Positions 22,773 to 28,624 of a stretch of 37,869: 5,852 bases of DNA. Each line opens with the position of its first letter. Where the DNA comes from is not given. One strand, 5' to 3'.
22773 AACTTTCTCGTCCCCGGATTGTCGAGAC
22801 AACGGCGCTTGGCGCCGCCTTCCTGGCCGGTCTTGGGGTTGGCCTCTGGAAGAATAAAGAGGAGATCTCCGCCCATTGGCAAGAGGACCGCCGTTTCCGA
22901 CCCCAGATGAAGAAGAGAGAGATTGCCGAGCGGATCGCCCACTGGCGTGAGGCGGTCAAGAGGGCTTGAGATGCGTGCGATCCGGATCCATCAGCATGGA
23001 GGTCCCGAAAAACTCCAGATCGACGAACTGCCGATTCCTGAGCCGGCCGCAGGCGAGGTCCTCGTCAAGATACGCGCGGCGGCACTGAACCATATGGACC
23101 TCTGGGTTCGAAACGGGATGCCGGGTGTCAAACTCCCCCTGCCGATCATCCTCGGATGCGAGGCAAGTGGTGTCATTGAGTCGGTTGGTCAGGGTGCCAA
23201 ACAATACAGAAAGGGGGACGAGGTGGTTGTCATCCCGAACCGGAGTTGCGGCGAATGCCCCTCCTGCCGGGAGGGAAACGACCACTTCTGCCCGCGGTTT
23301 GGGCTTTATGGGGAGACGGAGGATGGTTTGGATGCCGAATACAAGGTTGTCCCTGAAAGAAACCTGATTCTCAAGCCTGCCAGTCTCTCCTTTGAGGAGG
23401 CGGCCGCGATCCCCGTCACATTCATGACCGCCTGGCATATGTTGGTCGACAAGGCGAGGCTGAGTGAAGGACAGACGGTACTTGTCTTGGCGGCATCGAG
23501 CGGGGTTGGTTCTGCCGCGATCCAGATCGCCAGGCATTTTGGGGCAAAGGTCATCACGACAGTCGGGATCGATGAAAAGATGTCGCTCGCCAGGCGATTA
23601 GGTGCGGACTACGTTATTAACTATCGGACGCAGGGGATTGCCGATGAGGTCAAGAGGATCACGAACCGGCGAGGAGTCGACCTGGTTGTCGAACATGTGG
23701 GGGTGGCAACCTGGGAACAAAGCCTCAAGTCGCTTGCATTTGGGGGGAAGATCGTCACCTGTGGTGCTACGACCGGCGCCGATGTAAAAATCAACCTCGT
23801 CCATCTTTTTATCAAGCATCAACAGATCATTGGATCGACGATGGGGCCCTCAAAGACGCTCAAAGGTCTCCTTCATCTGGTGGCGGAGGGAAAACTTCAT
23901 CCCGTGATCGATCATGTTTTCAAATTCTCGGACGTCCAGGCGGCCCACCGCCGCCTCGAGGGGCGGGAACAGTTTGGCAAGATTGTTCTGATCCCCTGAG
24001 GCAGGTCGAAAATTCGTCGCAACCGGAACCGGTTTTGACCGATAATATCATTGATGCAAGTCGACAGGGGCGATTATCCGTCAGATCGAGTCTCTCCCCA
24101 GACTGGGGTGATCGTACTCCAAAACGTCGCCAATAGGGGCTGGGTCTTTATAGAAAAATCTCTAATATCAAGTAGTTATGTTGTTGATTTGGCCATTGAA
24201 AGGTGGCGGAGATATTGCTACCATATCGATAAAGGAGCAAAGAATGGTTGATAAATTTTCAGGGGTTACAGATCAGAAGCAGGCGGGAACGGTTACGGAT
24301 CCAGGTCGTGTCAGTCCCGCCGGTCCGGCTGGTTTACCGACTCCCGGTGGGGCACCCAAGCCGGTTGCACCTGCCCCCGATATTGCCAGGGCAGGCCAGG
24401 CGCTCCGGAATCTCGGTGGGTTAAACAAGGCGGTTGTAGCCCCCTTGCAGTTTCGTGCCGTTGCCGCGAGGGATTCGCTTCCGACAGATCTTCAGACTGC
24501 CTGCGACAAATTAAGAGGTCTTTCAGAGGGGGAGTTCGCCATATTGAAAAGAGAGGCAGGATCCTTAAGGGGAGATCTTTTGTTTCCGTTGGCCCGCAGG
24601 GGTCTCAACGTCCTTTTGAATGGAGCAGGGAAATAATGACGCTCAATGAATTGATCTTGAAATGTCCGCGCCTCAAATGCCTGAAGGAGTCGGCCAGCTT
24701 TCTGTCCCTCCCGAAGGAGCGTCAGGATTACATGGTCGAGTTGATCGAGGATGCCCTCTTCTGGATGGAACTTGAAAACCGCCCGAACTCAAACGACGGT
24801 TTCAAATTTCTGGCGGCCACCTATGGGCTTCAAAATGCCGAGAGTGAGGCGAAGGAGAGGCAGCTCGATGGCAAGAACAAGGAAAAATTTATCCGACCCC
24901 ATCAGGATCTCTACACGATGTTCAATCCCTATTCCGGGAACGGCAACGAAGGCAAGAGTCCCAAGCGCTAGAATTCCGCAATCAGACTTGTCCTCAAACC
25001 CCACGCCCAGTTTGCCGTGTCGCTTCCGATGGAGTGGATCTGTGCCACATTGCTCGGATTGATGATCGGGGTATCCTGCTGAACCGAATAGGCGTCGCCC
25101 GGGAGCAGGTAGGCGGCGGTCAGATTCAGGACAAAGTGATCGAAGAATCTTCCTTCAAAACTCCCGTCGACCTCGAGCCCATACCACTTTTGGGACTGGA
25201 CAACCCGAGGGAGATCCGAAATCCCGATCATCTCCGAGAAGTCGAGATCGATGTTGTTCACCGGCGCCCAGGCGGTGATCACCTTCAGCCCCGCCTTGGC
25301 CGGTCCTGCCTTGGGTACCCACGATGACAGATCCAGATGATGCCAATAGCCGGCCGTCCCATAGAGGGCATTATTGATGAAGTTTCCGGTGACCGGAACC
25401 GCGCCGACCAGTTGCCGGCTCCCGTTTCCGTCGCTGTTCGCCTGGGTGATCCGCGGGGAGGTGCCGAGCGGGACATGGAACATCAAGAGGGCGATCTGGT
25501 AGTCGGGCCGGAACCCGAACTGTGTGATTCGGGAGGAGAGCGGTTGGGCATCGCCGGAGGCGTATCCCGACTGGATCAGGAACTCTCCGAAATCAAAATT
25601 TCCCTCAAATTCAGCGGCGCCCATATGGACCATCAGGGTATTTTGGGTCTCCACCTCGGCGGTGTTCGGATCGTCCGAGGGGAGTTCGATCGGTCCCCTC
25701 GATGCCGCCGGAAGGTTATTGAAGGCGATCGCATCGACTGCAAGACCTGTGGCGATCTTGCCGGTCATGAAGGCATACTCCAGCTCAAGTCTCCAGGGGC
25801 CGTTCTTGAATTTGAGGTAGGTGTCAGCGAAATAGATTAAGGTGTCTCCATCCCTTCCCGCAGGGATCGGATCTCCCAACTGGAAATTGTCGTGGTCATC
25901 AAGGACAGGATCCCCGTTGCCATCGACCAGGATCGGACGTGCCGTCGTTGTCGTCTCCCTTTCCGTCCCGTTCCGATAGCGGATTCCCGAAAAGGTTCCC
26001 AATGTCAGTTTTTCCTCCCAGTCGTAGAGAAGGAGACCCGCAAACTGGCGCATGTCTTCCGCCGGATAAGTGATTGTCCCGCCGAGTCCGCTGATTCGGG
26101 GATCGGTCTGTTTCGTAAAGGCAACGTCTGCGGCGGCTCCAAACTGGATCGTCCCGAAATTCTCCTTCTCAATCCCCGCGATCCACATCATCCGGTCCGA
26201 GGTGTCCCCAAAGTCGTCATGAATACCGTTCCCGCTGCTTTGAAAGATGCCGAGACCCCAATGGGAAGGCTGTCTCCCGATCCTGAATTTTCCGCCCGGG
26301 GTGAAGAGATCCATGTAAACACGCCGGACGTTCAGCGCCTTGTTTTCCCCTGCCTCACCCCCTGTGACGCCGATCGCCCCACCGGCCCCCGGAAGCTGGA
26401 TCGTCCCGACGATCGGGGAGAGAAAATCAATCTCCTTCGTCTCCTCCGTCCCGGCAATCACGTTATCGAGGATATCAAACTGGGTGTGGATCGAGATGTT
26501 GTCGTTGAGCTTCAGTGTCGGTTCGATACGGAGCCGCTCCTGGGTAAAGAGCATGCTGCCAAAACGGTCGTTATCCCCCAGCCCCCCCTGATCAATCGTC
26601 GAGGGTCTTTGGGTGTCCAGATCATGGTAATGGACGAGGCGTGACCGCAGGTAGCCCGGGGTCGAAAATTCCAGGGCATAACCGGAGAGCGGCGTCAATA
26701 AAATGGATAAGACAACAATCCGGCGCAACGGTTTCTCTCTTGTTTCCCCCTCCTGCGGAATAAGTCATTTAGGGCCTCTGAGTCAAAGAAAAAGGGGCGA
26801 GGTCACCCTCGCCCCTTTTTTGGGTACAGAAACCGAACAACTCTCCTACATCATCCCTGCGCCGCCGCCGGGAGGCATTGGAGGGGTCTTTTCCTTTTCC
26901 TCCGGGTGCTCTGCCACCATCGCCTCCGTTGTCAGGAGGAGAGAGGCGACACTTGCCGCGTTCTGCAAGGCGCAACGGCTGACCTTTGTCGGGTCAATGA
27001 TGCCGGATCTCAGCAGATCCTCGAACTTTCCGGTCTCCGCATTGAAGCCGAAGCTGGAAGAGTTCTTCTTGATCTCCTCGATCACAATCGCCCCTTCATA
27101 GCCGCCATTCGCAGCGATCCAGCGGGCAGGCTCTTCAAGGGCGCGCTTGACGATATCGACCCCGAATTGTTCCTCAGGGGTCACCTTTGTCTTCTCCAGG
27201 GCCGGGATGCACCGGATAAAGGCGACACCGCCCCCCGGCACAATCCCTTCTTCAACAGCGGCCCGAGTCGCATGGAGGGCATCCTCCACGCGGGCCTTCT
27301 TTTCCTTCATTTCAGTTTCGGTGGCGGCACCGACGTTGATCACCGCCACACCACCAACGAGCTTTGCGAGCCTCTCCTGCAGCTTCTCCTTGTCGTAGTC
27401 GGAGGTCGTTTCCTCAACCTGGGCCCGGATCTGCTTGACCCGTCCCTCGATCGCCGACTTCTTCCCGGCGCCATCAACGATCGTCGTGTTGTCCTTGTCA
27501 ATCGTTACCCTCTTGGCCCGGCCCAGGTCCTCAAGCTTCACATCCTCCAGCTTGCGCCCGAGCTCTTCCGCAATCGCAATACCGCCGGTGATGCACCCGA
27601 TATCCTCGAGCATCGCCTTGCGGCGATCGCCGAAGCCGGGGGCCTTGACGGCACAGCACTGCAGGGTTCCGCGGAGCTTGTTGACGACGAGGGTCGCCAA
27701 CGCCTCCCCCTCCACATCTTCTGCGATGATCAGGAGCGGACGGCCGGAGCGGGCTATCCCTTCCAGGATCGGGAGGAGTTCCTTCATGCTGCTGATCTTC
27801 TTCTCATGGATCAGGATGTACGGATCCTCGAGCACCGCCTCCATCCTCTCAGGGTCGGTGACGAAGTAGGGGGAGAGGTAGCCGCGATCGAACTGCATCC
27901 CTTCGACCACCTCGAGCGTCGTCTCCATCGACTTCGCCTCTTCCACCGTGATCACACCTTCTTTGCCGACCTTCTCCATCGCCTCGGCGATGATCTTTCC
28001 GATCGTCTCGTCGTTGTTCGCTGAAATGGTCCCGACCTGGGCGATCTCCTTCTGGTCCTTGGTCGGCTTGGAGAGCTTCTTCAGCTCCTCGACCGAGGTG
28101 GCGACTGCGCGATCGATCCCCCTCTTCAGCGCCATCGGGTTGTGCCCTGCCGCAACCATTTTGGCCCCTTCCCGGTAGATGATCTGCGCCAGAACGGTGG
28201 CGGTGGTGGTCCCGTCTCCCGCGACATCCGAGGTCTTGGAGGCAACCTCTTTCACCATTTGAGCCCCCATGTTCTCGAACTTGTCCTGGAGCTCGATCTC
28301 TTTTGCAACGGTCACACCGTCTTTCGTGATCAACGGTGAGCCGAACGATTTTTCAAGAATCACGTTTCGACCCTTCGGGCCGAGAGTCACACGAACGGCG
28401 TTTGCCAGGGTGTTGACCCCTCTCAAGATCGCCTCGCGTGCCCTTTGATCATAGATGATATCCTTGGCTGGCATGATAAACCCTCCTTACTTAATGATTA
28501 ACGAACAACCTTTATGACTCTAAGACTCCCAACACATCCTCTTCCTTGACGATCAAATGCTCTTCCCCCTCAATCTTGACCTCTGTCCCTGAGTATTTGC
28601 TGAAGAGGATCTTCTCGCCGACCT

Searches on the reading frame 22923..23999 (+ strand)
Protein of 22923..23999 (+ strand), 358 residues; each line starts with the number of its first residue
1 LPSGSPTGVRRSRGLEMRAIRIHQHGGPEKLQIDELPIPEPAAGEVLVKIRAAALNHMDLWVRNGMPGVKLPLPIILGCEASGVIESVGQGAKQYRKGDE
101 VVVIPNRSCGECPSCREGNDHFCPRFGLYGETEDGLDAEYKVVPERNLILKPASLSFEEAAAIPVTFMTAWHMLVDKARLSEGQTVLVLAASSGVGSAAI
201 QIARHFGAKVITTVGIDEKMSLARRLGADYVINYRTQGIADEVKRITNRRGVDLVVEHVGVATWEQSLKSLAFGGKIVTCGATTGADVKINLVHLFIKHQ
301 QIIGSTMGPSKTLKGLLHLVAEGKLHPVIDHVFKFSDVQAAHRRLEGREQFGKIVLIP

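Call 24: search_protein_families(library=pfam, proteins=[window:22923-23999:+], max_evalue=0.0001)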
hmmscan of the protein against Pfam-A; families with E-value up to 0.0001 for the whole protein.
window:22923-23999:+ (358 aa): 3 families
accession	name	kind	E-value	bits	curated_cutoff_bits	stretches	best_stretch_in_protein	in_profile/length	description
PF00107.32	ADH_zinc_N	-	1.8e-34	118.9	31.8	1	194-321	1-128/129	Zinc-binding dehydrogenase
PF08240.17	ADH_N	-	2e-27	95.9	23.5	1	43-152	2-103/104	Alcohol dehydrogenase GroES-like domain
PF13602.12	ADH_zinc_N_2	-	1.6e-26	94.2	27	1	226-356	1-134/134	Zinc-binding dehydrogenase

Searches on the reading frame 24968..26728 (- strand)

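Call 24: search_protein_families(library=pfam, proteins=[window:24968-26728:-], max_evalue=0.0001)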
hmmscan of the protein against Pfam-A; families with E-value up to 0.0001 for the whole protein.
window:24968-26728:- (586 aa): 0 families

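Call 58: search_protein_families(library=ncbifam, proteins=[window:24968-26728:-], max_evalue=0.01)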
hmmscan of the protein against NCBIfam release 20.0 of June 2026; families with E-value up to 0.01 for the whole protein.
window:24968-26728:- (586 aa): 1 family
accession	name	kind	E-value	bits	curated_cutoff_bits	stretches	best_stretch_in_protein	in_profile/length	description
TIGR04551.1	TIGR04551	subfamily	8.1e-35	120.7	300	2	58-191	50-181/519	TIGR04551 family protein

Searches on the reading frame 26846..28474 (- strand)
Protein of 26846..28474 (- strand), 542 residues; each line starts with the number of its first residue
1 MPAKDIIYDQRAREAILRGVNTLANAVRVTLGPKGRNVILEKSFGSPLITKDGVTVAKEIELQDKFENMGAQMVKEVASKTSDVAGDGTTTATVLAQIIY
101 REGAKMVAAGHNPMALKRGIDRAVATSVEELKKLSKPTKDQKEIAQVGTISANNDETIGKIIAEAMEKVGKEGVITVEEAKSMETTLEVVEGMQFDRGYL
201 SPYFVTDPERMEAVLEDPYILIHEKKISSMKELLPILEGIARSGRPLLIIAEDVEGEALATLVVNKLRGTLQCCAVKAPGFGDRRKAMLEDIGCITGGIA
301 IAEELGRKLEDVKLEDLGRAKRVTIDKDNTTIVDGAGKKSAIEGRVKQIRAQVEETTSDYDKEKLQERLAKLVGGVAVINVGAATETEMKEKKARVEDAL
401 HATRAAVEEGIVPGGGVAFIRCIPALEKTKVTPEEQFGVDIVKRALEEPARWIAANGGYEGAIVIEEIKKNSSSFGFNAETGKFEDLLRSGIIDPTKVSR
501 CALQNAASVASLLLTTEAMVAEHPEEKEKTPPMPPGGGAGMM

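Call 25: search_protein_families(library=pfam, proteins=[window:26846-28474:-], max_evalue=0.0001)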
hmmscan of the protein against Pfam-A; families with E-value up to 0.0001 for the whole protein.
window:26846-28474:- (542 aa): 1 family
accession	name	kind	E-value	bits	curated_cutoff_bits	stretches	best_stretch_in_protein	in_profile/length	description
PF00118.29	Cpn60_TCP1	-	2.3e-80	271.1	34.3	1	23-522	1-488/490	TCP-1/cpn60 chaperonin family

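Call 27: list_cluster_members(proteins=[window:26846-28474:-, window:9269-11263:-, window:14907-16340:-, window:21500-22969:+, window:7892-9247:-])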
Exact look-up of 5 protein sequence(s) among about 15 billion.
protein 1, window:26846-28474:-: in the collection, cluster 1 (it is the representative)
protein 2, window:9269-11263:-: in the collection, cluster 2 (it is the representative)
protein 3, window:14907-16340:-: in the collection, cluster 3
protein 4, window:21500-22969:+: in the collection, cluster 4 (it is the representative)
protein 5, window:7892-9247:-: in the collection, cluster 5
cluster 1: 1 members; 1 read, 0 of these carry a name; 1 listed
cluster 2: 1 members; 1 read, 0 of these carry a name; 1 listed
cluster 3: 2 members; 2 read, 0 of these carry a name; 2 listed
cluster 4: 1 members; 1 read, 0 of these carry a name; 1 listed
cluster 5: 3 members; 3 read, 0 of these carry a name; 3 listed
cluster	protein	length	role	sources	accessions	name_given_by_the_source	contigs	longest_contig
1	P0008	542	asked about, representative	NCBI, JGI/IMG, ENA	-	-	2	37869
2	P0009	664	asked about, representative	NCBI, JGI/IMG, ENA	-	-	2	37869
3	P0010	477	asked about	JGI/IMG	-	-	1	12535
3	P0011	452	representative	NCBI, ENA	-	-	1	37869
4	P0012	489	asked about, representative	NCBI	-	-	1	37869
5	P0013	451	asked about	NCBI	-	-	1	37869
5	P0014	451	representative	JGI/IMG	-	-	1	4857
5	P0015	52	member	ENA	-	-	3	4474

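Call 28: find_encoding_contigs(protein=P0008, flank=2000, max_places=4)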
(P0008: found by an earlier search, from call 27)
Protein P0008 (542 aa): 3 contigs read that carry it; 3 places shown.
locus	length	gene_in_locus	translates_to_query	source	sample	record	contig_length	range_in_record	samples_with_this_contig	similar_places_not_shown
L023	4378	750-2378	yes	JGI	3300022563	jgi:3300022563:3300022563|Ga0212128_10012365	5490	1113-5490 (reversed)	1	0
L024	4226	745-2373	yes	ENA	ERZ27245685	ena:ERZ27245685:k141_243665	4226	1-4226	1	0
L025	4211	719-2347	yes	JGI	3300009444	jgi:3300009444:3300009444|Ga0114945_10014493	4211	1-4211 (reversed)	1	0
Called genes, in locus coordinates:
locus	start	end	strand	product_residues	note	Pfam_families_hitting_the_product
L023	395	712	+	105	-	PF00166:Cpn10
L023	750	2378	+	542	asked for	PF00118:Cpn60_TCP1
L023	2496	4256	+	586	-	-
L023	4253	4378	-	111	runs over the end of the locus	-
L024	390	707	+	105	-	PF00166:Cpn10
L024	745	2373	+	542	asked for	PF00118:Cpn60_TCP1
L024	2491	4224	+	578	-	?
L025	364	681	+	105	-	PF00166:Cpn10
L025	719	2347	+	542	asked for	PF00118:Cpn60_TCP1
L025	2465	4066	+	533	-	-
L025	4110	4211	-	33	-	?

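Call 43: find_homologous_proteins(query=P0009, max_evalue=1e-50)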
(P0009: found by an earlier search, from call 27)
Query P0009 (664 aa): 8000 proteins with E <= 1e-50 among 8000 candidates; the best 120 are listed.
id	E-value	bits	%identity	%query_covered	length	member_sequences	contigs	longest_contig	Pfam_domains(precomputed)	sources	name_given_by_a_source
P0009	0.0e+0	1476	100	100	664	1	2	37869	PF00270.36,PF02151.26,PF17757.7,PF00271.38,PF27431.1,PF04851.22,PF12344.15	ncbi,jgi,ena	-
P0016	0.0e+0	1189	79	100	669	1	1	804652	PF00270.36,PF02151.26,PF17757.7,PF00271.38,PF27431.1,PF04851.22,PF12344.15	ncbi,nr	ncbi:MAG: excinuclease ABC subunit UvrB [Deltaproteobacteria bacterium]|nr:excinuclease ABC subunit 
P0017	0.0e+0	1189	79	99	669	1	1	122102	PF00270.36,PF02151.26,PF17757.7,PF00271.38,PF27431.1,PF04851.22,PF12344.15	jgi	jgi:excinuclease ABC subunit B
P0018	0.0e+0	1167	78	99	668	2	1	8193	PF00270.36,PF02151.26,PF17757.7,PF00271.38,PF27431.1,PF04851.22,PF12344.15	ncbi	-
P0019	0.0e+0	1162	78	98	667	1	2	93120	PF00270.36,PF02151.26,PF17757.7,PF00271.38,PF27431.1,PF04851.22,PF12344.15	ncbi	-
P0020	0.0e+0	1161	78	99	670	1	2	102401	PF00270.36,PF02151.26,PF17757.7,PF00271.38,PF27431.1,PF04851.22,PF12344.15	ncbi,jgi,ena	-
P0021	0.0e+0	1159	79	98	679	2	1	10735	PF00270.36,PF02151.26,PF17757.7,PF00271.38,PF27431.1,PF04851.22,PF12344.15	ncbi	-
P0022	0.0e+0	1153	78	99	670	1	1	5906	PF00270.36,PF02151.26,PF17757.7,PF00271.38,PF27431.1,PF04851.22,PF12344.15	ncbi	-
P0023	0.0e+0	1152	77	99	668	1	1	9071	PF00270.36,PF02151.26,PF17757.7,PF00271.38,PF27431.1,PF04851.22,PF12344.15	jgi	jgi:excinuclease ABC subunit B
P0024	0.0e+0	1151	77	99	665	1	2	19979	PF00270.36,PF02151.26,PF17757.7,PF00271.38,PF27431.1,PF04851.22,PF12344.15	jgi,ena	-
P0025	0.0e+0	1150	77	99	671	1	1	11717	PF00270.36,PF02151.26,PF17757.7,PF00271.38,PF27431.1,PF04851.22,PF12344.15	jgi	jgi:excinuclease ABC subunit B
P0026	0.0e+0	1147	77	99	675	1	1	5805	PF00270.36,PF02151.26,PF17757.7,PF00271.38,PF27431.1,PF04851.22,PF12344.15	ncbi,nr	ncbi:MAG: excinuclease ABC subunit UvrB [Deltaproteobacteria bacterium]|nr:excinuclease ABC subunit 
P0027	0.0e+0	1141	75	99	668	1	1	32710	PF00270.36,PF02151.26,PF17757.7,PF00271.38,PF27431.1,PF04851.22,PF12344.15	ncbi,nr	ncbi:MAG TPA: excinuclease ABC subunit UvrB [bacterium]|nr:excinuclease ABC subunit UvrB [bacterium]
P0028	0.0e+0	1139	77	99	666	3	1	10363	PF00270.36,PF02151.26,PF17757.7,PF00271.38,PF27431.1,PF04851.22,PF12344.15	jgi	jgi:excinuclease ABC subunit B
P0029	0.0e+0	1130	77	98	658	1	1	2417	PF00270.36,PF02151.26,PF17757.7,PF00271.38,PF27431.1,PF04851.22,PF12344.15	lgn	-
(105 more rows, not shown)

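Call 44: find_encoding_contigs(protein=P0016, flank=10000, max_places=2)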
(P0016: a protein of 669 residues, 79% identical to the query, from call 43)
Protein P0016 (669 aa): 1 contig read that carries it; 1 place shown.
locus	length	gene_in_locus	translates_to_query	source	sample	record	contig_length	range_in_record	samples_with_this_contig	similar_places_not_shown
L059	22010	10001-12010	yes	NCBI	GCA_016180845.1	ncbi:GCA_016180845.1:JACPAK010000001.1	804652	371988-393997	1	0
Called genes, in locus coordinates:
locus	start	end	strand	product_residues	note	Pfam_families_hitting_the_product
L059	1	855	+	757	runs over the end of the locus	PF01590:GAF, PF13185:GAF_2, PF13492:GAF_3, PF05524:PEP-utilisers_N, PF00391:PEP-utilizers, PF02896:PEP-utilizers_C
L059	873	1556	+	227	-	-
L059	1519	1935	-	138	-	-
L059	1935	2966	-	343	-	-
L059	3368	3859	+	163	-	PF02559:CarD_TRCF_RID, PF21095:CarD_C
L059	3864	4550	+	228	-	PF01128:IspD, PF12804:NTP_transf_3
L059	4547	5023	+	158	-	PF02542:YgbB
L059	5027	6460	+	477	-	PF01406:tRNA-synt_1e, PF01921:tRNA-synt_1f (faint), PF09334:tRNA-synt_1g, PF00133:tRNA-synt_1 (faint), PF09190:DALR_2, PF23493:CysS_C (weak)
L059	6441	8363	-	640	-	PF09826:Beta_propel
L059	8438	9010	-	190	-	-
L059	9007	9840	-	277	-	PF14394:DUF4423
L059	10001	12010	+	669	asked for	PF00270:DEAD (weak), PF04851:ResIII, PF17757:UvrB_inter, PF27431:UvrB_3rd, PF00271:Helicase_C, PF12344:UvrB, PF02151:UVR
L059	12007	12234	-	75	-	PF01176:eIF-1a, PF16745:RsgA_N (weak)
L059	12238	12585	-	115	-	PF28442:DUF8400 (weak), PF00076:RRM_1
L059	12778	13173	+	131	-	PF07238:PilZ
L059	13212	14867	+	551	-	PF01541:GIY-YIG, PF27096:UvrC_M, PF02151:UVR, PF22920:UvrC_RNaseH, PF08459:UvrC_RNaseH_dom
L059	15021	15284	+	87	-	-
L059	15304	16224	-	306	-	PF01063:Aminotran_4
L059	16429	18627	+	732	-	PF13948:DUF4215 (faint)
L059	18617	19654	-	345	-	PF01008:IF-2B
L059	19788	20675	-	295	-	-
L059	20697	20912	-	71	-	-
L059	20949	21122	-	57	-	-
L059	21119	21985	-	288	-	PF14394:DUF4423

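Call 80: find_encoding_contigs(protein=P0012, flank=1000, max_places=3)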
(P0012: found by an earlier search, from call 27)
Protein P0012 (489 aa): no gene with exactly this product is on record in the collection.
